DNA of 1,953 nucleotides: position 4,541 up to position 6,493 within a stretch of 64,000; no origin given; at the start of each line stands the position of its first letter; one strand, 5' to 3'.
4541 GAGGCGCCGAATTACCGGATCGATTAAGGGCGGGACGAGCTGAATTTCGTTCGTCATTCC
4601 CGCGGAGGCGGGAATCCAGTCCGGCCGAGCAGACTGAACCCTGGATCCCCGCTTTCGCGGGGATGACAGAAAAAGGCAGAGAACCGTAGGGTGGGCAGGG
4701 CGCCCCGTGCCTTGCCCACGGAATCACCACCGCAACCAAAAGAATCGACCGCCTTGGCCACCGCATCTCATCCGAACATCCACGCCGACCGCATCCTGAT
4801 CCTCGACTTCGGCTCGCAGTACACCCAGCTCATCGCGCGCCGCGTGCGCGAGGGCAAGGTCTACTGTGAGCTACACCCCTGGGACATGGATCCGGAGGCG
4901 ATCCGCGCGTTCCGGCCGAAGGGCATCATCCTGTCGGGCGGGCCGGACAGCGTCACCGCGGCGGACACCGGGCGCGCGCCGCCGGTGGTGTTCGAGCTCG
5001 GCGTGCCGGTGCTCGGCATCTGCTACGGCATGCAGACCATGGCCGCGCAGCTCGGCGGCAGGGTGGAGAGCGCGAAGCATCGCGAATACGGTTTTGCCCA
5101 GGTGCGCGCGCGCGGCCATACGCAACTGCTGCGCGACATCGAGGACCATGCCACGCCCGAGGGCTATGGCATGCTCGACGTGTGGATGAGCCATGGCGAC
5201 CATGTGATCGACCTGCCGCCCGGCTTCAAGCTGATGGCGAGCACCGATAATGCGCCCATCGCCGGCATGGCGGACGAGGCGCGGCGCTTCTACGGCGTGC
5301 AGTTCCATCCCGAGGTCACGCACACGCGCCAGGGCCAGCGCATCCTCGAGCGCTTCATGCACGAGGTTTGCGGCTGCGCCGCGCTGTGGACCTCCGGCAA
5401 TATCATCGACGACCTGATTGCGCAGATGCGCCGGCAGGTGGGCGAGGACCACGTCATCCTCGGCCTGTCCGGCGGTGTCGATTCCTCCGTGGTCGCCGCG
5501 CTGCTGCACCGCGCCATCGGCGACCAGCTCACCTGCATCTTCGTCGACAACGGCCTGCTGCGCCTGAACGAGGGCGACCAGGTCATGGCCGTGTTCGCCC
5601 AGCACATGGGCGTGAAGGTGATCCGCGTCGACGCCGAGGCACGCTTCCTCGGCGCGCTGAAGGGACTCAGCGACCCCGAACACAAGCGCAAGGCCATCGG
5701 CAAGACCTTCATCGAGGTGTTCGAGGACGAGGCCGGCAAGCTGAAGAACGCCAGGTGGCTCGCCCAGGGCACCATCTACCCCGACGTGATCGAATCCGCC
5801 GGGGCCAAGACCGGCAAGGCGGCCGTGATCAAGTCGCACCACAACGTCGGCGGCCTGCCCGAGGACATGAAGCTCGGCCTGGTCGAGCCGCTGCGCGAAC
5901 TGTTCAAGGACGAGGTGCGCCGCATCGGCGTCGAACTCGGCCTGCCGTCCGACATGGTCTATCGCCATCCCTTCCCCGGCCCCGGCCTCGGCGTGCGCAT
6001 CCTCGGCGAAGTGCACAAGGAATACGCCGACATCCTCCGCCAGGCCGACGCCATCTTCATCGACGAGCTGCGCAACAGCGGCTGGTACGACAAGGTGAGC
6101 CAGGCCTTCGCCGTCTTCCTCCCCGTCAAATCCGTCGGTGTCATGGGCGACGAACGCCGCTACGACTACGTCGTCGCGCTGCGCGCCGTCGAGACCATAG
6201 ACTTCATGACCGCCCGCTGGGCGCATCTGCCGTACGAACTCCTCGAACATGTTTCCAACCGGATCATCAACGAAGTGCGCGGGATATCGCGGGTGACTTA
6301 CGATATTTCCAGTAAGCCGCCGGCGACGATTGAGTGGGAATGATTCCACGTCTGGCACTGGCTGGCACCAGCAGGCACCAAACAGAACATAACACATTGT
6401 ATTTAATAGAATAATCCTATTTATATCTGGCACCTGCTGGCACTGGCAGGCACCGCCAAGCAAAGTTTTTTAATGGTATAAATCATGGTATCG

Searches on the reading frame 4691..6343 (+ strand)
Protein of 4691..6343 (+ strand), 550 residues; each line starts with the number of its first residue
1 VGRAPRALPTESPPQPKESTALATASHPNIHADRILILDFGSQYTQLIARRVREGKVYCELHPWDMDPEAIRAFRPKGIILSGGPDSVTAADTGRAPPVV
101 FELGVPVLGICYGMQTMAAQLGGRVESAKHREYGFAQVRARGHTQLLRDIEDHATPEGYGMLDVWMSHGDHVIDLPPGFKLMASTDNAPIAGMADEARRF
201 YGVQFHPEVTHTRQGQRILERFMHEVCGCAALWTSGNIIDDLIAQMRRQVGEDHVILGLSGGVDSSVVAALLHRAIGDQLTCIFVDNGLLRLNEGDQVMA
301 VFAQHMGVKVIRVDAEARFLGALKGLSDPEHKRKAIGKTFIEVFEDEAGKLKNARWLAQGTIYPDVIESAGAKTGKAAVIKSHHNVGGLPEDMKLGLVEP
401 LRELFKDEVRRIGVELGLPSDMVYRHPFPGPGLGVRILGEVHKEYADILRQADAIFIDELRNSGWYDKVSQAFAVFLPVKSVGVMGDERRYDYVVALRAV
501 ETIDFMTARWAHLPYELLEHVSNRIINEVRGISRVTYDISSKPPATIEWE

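Call 31: search_protein_families(library=pfam, proteins=[window:4691-6343:+], max_evalue=0.001)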
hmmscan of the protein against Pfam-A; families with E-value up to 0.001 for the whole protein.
window:4691-6343:+ (550 aa): 7 families
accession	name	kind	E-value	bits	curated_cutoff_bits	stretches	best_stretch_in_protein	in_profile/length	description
PF00958.27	GMP_synt_C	-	8e-45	151.3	27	1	458-549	1-92/92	GMP synthase C terminal domain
PF00117.34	GATase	-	6.4e-43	147.1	22.8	1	36-225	1-189/190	Glutamine amidotransferase class-I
PF07722.19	Peptidase_C26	-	1.1e-09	38.8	20.5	1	102-208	103-219/219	Peptidase C26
PF02540.23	NAD_synthase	-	1.4e-09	37.9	21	1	241-315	7-81/242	NAD synthase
PF03054.22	tRNA_Me_trans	-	4.9e-05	23.5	20.6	1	254-287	2-34/202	tRNA methyl transferase HUP domain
PF00733.27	Asn_synthase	-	8.1e-05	22.9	21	0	248-285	13-50/354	Asparagine synthase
PF06508.19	QueC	-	0.00086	19.3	22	0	255-316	2-61/210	Queuosine biosynthesis protein QueC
